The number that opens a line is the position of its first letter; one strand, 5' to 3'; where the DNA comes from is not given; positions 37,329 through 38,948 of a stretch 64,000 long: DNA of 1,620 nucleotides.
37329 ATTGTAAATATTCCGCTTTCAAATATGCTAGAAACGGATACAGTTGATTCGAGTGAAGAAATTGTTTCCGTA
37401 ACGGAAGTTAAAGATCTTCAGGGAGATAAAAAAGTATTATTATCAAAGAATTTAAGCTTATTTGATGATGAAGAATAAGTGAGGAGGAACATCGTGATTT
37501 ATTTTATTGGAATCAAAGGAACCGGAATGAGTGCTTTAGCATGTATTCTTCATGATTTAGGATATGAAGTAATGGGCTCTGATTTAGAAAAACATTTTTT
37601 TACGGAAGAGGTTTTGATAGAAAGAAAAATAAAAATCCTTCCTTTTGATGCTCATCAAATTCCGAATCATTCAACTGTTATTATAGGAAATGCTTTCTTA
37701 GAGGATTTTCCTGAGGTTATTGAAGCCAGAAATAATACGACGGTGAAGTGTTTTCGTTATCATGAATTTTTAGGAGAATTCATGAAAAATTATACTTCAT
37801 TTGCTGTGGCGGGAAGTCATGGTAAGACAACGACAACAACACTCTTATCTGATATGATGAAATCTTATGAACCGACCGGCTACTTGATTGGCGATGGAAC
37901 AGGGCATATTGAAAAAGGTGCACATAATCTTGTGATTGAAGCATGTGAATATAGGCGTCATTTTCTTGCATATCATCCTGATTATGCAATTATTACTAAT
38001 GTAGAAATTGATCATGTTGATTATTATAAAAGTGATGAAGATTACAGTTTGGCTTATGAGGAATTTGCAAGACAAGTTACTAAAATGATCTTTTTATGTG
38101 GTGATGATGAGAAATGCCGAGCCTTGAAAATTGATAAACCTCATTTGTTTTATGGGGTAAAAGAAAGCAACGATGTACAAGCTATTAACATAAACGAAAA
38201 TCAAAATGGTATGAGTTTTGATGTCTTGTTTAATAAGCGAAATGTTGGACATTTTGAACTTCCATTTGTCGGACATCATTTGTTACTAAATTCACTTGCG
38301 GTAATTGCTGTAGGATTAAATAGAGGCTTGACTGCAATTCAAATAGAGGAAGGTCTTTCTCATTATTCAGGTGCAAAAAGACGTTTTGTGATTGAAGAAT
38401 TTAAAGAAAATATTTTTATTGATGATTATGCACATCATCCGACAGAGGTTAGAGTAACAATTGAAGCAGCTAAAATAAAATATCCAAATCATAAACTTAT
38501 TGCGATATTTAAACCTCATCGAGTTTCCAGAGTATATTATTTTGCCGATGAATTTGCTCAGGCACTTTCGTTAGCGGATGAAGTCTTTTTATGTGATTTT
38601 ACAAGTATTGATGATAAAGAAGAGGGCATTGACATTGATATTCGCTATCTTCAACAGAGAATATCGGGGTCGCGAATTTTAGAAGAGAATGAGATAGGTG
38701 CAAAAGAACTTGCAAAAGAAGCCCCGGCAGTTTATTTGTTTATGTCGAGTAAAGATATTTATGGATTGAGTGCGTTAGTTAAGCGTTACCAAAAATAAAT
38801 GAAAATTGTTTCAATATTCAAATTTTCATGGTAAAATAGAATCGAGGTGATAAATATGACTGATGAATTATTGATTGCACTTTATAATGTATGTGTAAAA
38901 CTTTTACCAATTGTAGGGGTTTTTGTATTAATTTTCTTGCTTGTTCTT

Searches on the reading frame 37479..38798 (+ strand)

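Call 71: search_protein_families(library=pfam, proteins=[window:37479-38798:+], max_evalue=1e-8)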
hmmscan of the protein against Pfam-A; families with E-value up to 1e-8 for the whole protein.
window:37479-38798:+ (439 aa): 3 families
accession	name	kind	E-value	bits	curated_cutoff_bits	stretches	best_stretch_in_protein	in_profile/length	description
PF08245.18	Mur_ligase_M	-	1.2e-21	78.1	24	1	110-278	1-199/200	Mur ligase middle domain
PF01225.30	Mur_ligase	-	8.8e-19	68.1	21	1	7-105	2-94/95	Mur ligase family, catalytic domain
PF02875.26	Mur_ligase_C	-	6.7e-10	40.3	28.4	1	302-378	2-76/127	Mur ligase, glutamate ligase domain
